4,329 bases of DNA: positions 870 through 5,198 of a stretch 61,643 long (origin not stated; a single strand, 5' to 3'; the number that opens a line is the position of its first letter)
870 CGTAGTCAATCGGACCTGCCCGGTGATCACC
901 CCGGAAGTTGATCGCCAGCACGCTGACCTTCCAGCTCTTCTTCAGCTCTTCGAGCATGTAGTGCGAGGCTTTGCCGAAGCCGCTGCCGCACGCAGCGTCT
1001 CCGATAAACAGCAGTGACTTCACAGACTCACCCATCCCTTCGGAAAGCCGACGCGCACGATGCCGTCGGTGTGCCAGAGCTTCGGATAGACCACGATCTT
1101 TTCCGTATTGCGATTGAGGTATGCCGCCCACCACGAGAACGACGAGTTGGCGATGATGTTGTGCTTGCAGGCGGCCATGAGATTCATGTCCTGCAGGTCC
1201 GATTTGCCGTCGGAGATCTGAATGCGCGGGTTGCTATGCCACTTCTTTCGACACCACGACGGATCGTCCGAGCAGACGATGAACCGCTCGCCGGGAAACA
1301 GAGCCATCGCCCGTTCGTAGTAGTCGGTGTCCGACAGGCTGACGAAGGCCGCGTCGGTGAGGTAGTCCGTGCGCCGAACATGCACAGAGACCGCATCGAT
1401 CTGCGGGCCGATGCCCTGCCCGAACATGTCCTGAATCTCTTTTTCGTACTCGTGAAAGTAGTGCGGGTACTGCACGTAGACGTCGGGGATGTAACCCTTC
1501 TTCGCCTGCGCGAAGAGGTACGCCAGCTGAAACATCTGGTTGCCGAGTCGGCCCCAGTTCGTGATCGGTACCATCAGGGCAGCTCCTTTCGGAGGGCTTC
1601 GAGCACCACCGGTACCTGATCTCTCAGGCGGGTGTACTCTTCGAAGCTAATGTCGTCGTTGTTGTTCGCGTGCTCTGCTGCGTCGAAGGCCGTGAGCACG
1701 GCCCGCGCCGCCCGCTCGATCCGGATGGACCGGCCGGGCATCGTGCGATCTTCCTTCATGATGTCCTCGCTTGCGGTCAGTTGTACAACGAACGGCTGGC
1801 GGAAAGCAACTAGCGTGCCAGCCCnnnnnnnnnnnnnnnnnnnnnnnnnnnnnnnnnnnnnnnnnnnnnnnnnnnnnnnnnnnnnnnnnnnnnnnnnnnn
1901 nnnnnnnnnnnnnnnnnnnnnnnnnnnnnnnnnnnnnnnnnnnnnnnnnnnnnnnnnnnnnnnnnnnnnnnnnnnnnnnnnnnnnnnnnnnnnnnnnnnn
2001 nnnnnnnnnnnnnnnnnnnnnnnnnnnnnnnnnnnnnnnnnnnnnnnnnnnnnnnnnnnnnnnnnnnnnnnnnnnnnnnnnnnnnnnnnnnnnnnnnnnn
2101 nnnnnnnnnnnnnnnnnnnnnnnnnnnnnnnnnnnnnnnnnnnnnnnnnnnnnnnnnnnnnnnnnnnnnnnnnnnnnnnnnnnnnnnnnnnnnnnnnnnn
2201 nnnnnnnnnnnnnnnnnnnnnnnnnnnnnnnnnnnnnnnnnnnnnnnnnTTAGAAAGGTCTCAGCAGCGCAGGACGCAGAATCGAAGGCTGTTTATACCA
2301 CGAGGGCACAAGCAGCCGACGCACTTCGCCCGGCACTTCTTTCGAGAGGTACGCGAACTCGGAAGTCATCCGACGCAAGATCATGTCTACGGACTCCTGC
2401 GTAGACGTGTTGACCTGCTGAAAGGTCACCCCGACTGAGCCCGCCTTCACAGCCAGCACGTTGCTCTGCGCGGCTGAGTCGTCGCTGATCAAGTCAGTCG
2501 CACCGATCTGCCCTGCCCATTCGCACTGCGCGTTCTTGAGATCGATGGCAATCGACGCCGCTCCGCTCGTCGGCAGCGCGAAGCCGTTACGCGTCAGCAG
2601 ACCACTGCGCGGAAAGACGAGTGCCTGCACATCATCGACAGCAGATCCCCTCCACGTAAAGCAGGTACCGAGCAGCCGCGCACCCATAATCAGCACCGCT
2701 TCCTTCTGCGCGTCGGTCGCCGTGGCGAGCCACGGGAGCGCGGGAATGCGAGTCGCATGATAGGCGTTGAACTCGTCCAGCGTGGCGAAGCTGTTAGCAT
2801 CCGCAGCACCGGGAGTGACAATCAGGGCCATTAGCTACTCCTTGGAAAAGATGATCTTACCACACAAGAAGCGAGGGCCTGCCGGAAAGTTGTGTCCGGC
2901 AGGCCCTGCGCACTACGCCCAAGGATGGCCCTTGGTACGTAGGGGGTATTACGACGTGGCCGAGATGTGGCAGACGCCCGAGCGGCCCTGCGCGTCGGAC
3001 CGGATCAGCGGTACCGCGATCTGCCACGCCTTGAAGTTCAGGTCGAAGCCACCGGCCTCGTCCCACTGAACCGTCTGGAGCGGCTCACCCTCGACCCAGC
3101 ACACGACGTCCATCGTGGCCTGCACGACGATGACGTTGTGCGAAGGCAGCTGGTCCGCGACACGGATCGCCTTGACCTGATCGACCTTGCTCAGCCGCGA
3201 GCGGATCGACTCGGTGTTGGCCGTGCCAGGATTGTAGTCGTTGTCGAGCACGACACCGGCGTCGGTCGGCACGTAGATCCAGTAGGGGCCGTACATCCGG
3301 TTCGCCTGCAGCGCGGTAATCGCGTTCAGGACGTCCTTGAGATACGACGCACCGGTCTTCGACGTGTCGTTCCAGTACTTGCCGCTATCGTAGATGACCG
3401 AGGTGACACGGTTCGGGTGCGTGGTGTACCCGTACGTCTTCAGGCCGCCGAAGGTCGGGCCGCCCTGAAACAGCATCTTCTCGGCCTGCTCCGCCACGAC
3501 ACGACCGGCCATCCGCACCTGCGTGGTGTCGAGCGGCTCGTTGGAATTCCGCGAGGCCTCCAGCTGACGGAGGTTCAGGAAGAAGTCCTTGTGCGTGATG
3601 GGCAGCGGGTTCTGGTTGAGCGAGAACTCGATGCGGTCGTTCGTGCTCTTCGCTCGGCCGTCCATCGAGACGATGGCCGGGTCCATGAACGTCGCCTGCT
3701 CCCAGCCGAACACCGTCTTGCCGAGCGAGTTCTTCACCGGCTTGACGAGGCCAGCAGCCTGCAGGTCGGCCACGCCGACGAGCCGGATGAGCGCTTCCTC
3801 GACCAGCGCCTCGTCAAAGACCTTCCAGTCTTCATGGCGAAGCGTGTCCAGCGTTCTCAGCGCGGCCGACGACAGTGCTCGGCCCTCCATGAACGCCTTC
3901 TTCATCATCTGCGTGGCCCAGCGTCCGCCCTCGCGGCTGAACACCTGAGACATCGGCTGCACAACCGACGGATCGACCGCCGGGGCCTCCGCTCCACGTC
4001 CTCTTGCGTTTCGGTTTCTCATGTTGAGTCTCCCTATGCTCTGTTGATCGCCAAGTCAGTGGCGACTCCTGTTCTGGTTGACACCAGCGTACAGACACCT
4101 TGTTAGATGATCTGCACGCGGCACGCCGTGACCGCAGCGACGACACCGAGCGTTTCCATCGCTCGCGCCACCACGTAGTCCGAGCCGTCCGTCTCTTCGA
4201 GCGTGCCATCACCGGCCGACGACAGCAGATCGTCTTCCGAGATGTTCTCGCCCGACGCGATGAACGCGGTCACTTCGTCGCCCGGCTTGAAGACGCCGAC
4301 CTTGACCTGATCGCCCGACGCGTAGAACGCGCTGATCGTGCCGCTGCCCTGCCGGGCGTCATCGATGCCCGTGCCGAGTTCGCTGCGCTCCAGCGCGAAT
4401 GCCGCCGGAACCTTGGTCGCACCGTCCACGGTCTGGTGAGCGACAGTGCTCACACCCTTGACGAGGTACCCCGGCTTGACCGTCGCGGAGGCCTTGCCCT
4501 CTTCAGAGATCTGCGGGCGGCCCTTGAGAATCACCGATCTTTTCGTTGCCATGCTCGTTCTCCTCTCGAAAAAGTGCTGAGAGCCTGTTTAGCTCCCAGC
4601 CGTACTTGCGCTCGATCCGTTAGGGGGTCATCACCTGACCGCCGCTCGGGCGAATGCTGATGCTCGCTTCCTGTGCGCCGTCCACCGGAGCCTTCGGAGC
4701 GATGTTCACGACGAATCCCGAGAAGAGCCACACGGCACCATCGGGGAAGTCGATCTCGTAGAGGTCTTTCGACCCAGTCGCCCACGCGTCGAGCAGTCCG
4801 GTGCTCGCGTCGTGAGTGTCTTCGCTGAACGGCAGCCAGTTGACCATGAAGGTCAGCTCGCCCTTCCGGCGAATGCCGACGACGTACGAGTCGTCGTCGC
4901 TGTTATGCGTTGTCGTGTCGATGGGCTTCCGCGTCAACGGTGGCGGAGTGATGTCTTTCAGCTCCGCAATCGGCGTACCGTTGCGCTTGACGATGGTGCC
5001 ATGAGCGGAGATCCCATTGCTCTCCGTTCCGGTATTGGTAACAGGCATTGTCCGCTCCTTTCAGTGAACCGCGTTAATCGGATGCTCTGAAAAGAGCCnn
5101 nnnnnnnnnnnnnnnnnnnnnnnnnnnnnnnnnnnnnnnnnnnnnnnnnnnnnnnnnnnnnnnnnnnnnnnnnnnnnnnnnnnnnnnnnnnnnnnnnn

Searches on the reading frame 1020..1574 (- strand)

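Call 38: search_protein_families(library=pfam, proteins=[window:1020-1574:-], max_evalue=0.01)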
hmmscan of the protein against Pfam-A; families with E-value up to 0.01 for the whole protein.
window:1020-1574:- (184 aa): 1 family
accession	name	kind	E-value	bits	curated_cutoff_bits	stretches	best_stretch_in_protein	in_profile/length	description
PF01531.22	Glyco_transf_11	-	2.1e-27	96.6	23.9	1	57-170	160-281/298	Glycosyl transferase family 11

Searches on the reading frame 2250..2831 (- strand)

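Call 38: search_protein_families(library=pfam, proteins=[window:2250-2831:-], max_evalue=0.01)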
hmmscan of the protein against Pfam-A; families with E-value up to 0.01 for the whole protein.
window:2250-2831:- (193 aa): 1 family
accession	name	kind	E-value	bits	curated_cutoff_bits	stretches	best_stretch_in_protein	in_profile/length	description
PF20557.3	DnaT_2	-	5.1e-26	92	27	1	1-156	1-154/168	Putative DnaT-like ssDNA binding protein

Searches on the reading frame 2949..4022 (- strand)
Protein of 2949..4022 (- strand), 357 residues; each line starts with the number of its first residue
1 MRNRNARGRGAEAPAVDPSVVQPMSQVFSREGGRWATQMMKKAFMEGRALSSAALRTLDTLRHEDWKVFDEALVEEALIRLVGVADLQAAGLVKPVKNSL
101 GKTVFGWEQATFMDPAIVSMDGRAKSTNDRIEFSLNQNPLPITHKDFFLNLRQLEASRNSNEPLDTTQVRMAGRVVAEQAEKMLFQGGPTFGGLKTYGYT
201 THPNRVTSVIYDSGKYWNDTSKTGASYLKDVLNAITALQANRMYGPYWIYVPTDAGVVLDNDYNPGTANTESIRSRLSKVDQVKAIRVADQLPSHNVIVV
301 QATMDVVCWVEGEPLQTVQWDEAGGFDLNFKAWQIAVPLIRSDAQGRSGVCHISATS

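Call 38: search_protein_families(library=pfam, proteins=[window:2949-4022:-], max_evalue=0.01)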
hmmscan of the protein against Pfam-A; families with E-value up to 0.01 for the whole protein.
window:2949-4022:- (357 aa): 3 families
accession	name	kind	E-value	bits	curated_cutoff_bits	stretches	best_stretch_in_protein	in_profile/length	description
PF19774.5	DUF6260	-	3.4e-22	79.3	26.6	1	84-352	32-300/301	Family of unknown function (DUF6260)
PF04454.18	Linocin_M18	-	1.5e-10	41.2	24.3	1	135-277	69-200/253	Encapsulating protein for peroxidase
PF09950.15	Major_capside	-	0.0039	17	26.8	1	137-265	24-152/251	Major capsid protein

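Call 81: search_dna_similar(query=window:2949-4022:-, collection=phages, mode=protein, max_rows=15)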
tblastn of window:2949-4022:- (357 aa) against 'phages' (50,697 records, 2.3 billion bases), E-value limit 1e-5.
Records with a match: 13; places in all: 13; records where one place covers at least 80% of the query: 6.
Best place of each record, by identity: <60% 13.
By first word of the organism name: Mannheimia 5; Brevundimonas 2; Klebsiella 2; Haloarcula 2; Halorubrum 1; Citrobacter 1.
By host as written in the record: Brevundimonas pondensis LVF1 2; Klebsiella pneumoniae capsular type K1 2; Mannheimia haemolytica 587A serotype A2 2; Mannheimia haemolytica 535A serotype A1 2; Halorubrum sp. 2; Halorubrum coriense 1; Citrobacter freundii 1; Mannheimia haemolytica 3927A serotype A6 1.
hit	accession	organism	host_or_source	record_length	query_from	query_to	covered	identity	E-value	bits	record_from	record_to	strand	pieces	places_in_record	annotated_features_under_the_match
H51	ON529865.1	Brevundimonas phage vB_BpoS-StAshley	Brevundimonas pondensis LVF1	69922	41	352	87%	37.7%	2e-56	203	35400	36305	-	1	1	major capsid protein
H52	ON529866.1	Brevundimonas phage vB_BpoS-MaInes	Brevundimonas pondensis LVF1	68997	41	354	88%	37.2%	8e-57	205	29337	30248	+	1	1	major capsid protein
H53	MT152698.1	Halorubrum phage Hardycor1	Halorubrum coriense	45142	49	355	86%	32.3%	2e-33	137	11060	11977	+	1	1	mcp: major capsid protein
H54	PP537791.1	Citrobacter phage vB_CfrS_K1M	Citrobacter freundii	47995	60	352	82%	28.3%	6e-18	91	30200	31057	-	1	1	major capsid protein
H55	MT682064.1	Klebsiella virus KpV2811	Klebsiella pneumoniae capsular type K1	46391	60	352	82%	27.9%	6e-17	88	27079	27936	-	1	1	hypothetical protein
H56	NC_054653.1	Klebsiella virus KpV2811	Klebsiella pneumoniae capsular type K1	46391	60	352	82%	27.9%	6e-17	88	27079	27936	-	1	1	virion structural protein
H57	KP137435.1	Mannheimia phage vB_MhS_587AP2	Mannheimia haemolytica 587A serotype A2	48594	41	317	78%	25.6%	8e-11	69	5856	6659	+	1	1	hypothetical protein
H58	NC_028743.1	Mannheimia phage vB_MhS_587AP2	Mannheimia haemolytica 587A serotype A2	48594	41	317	78%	25.6%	8e-11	69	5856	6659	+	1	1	virion structural protein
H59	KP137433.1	Mannheimia phage vB_MhS_535AP2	Mannheimia haemolytica 535A serotype A1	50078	41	317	78%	25.6%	8e-11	69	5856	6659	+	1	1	hypothetical protein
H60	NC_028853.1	Mannheimia phage vB_MhS_535AP2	Mannheimia haemolytica 535A serotype A1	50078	41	317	78%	25.6%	8e-11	69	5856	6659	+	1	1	virion structural protein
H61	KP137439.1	Mannheimia phage vB_MhS_3927AP1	Mannheimia haemolytica 3927A serotype A6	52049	41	317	78%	25.6%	8e-11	69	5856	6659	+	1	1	hypothetical protein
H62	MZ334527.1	Haloarcula tailed virus 3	Halorubrum sp.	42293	73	190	33%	30.8%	2e-7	59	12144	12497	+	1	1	major capsid protein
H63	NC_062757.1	Haloarcula tailed virus 3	Halorubrum sp.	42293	73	190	33%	30.8%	2e-7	59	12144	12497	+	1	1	major capsid protein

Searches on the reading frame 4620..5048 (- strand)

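Call 38: search_protein_families(library=pfam, proteins=[window:4620-5048:-], max_evalue=0.01)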
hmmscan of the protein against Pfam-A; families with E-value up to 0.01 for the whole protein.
window:4620-5048:- (142 aa): 2 families
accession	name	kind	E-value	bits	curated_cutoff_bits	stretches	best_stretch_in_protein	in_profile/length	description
PF16461.11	Phage_TTP_12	-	3e-13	50.3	26.1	1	19-140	14-134/135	Lambda phage tail tube protein, TTP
PF16460.11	Phage_TTP_11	-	3.9e-06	27.1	28.4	1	27-80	23-75/154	Phage tail tube, TTP, lambda-like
